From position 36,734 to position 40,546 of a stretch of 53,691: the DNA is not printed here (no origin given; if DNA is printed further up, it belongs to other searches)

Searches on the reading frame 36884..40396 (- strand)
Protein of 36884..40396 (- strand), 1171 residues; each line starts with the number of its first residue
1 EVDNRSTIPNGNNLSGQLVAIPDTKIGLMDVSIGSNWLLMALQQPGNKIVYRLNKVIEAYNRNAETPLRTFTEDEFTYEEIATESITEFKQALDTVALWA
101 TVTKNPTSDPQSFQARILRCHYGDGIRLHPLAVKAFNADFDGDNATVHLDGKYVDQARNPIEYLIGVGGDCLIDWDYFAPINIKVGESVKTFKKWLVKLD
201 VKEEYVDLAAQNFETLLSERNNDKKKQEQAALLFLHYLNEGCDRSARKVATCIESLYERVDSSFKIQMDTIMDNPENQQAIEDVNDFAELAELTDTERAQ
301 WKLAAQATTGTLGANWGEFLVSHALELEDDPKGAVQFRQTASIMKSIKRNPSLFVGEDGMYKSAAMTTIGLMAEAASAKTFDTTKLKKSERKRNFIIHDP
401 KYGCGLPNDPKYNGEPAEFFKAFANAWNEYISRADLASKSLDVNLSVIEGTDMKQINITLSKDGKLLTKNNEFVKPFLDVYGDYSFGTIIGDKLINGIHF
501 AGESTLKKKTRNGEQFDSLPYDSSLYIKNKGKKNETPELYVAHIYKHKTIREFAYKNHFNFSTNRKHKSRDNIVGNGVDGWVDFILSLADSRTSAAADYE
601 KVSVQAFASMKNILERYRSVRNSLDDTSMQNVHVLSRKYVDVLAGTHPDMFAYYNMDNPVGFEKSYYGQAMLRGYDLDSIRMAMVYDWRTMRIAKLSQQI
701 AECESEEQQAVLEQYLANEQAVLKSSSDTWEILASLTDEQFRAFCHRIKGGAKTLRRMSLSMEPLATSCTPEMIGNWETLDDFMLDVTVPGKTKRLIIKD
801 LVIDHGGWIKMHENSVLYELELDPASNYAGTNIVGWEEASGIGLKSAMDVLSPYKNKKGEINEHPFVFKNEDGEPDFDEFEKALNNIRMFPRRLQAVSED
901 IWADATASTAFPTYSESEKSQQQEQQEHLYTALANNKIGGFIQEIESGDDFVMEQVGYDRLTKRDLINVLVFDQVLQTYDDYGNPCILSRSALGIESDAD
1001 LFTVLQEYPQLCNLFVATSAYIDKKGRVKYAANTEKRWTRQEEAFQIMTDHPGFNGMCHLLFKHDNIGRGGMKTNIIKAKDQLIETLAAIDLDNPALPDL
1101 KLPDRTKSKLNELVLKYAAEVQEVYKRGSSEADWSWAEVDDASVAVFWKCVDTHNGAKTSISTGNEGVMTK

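Call 73: find_related_loci(query=A6, collection=viral_contigs, flank=10000)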
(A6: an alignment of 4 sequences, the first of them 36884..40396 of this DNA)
Query A6 (1171 aa) in viral_contigs; peptide patterns used: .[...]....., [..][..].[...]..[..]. (x = any residue, [..] = any of these).
246 stretches matched a pattern; 36 encode a relative of the query (tblastn E <= 1e-3); 36 distinct loci.
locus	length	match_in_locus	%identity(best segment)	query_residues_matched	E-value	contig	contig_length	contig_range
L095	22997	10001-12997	24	3-1024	7e-52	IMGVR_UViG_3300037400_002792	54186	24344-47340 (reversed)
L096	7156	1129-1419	40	91-178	2e-6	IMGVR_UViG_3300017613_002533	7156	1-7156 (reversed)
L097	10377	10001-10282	36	79-180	3e-6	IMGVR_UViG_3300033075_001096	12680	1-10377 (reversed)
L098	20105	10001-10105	53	112-149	3e-6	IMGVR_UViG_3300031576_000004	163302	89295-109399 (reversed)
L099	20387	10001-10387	29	5-149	7e-6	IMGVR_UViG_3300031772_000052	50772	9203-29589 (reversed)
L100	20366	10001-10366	30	13-149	9e-6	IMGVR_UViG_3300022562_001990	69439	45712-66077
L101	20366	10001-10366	30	13-149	9e-6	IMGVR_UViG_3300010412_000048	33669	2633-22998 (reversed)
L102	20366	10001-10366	28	13-149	8e-6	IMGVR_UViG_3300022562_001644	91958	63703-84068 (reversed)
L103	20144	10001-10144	44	102-149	2e-5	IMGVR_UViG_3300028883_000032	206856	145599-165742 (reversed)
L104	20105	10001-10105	47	112-149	2e-5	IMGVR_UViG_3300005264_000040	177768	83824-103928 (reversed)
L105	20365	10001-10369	29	12-149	2e-5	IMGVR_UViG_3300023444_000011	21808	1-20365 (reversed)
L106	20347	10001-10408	29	12-159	3e-5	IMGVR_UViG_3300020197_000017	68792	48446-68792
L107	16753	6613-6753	46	113-164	3e-5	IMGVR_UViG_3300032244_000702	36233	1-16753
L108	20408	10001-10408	29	12-159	3e-5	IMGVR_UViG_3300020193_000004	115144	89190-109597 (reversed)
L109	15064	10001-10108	49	111-149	3e-5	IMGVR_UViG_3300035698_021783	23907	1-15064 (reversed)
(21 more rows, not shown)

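Call 80: predict_structure(alignment_id=A6)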
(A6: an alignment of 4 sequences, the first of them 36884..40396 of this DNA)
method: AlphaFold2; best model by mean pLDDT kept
length: 1171 residues; sequences in the alignment: 4
mean_pLDDT: 46.2   pTM: 0.29
mean pLDDT of the five models: 46.2, 41.3, 40.2, 40.2, 40.0
residues with pLDDT >= 90: 0; 70-90: 146; 50-70: 319; < 50: 706
segments of 3 or more residues with pLDDT < 50: 1-41, 43-49, 97-187, 244-247, 254-388, 435-452, 496-544, 557-568, 592-611, 623-649, 721-732, 752-765, 803-956, 981-984, 1006-1038, 1059-1076, 1098-1107, 1128-1171
pLDDT, mean of each block of 10 residues (from residue 1): 25 22 24 33 45 61 65 61 62 49 29 27 26 23 25 28 36 37 45 56 69 67 60 68 53 47 33 36 39 43 40 32 28 29 39 44 35 27 36 73 76 79 82 41 25 64 74 77 69 47 26 24 27 32 52 51 39 65 67 37 39 50 44 46 43 58 71 69 67 66 59 62 42 54 68 41 48 75 80 70 39 26 24 27 31 32 37 44 38 31 28 26 25 22 24 43 62 63 55 62 52 40 40 39 60 52 36 46 70 56 45 71 57 37 42 29 21 26
secondary structure, 60 per line:
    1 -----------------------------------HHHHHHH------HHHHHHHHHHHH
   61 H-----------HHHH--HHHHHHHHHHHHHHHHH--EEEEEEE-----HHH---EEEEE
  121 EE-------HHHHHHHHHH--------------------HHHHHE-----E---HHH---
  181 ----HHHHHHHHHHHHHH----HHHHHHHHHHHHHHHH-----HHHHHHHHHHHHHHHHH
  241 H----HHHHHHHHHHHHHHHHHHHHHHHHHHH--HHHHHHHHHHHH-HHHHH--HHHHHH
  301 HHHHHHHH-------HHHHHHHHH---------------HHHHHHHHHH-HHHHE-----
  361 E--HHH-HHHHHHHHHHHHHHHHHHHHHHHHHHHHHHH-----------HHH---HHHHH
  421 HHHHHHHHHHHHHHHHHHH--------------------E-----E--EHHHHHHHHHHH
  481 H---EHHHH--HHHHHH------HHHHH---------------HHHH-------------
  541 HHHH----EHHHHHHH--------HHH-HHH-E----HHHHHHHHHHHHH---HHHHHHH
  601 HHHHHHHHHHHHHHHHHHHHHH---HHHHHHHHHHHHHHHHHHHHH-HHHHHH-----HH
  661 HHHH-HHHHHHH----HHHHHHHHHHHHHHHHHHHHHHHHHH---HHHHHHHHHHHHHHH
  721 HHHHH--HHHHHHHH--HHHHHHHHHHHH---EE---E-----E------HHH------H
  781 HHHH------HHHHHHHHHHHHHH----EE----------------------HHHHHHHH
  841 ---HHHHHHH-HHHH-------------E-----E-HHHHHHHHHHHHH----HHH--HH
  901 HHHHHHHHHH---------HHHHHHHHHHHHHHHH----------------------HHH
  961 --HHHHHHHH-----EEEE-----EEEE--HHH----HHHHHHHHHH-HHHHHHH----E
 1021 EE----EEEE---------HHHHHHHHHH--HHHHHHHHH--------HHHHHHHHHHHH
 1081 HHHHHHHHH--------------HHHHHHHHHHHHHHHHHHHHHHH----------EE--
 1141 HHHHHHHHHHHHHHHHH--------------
elements in order (helices of 4 or more, strands of 3 or more residues): H36-42 H49-61 H73-76 H79-95 E98-104 E116-122 H130-139 H160-164 H185-198 H203-218 H224-241 H246-272 H275-286 H288-292 H295-308 H316-324 H340-349 H351-354 H368-398 H416-439 H470-481 H486-489 H492-497 H504-508 H524-527 H541-544 H550-556 H578-590 H594-622 H626-646 H648-653 H659-664 H666-672 H677-702 H706-725 H728-735 H738-749 H780-784 H791-804 H833-840 H844-850 H852-855 H877-889 H899-910 H920-935 H963-970 E976-979 E985-988 H998-1007 H1009-1015 E1020-1022 E1027-1030 H1040-1049 H1052-1060 H1069-1089 H1104-1126 H1141-1157

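Call 81: search_solved_structures(query=A6, max_evalue=10)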
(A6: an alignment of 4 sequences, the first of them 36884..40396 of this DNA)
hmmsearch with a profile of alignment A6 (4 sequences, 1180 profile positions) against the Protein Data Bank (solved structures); distinct sequences matched with E-value up to 10: 89 (the best 60 are shown).
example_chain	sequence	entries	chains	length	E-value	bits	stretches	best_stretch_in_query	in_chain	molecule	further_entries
9n9p_D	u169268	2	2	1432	1.1e-07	33.4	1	95-142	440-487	DNA-directed RNA polymerase subunit beta'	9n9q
6wmp_D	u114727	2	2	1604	5.1e-07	31.3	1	94-142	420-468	DNA-directed RNA polymerase subunit beta'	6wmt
6wmr_D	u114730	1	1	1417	6.3e-07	30.9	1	94-142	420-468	DNA-directed RNA polymerase subunit beta'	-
2gho_D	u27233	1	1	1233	6.3e-07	30.9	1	93-156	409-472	DNA-directed RNA polymerase subunit beta',DNA-directed RNA polymerase subunit beta'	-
1i6v_D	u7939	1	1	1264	6.5e-07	30.9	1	93-156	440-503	DNA-DIRECTED RNA POLYMERASE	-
1hqm_D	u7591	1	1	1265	6.5e-07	30.9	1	93-156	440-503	DNA-directed RNA polymerase subunit beta'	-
1l9u_D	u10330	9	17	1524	8e-07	30.6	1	93-156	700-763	RNA POLYMERASE, BETA-PRIME SUBUNIT | DNA-directed RNA polymerase beta' chain | DNA-directed RNA polymerase subunit beta'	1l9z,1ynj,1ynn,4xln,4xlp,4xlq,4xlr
6oy6_D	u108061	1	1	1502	8.1e-07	30.6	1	93-156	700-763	DNA-directed RNA polymerase subunit beta'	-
6wox_D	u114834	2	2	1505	8.1e-07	30.6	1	93-156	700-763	DNA-directed RNA polymerase subunit beta'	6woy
5vi5_D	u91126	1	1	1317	8.1e-07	30.6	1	95-145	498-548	DNA-directed RNA polymerase subunit beta'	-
5tw1_D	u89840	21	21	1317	8.1e-07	30.6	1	95-145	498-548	DNA-directed RNA polymerase subunit beta'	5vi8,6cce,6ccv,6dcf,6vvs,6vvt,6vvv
6eyd_D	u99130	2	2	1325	8.1e-07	30.6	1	95-145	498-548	DNA-directed RNA polymerase subunit beta'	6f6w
5tjg_D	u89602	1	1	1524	8.2e-07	30.6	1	93-156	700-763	DNA-directed RNA polymerase subunit beta'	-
1iw7_D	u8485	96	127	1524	8.2e-07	30.6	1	93-156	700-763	RNA polymerase beta subunit | DNA-directed RNA polymerase beta' chain | DNA-directed RNA polymerase subunit beta' chain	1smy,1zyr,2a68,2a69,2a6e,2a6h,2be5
8hsg_J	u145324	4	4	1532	8.2e-07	30.6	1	93-156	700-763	DNA-directed RNA polymerase subunit beta'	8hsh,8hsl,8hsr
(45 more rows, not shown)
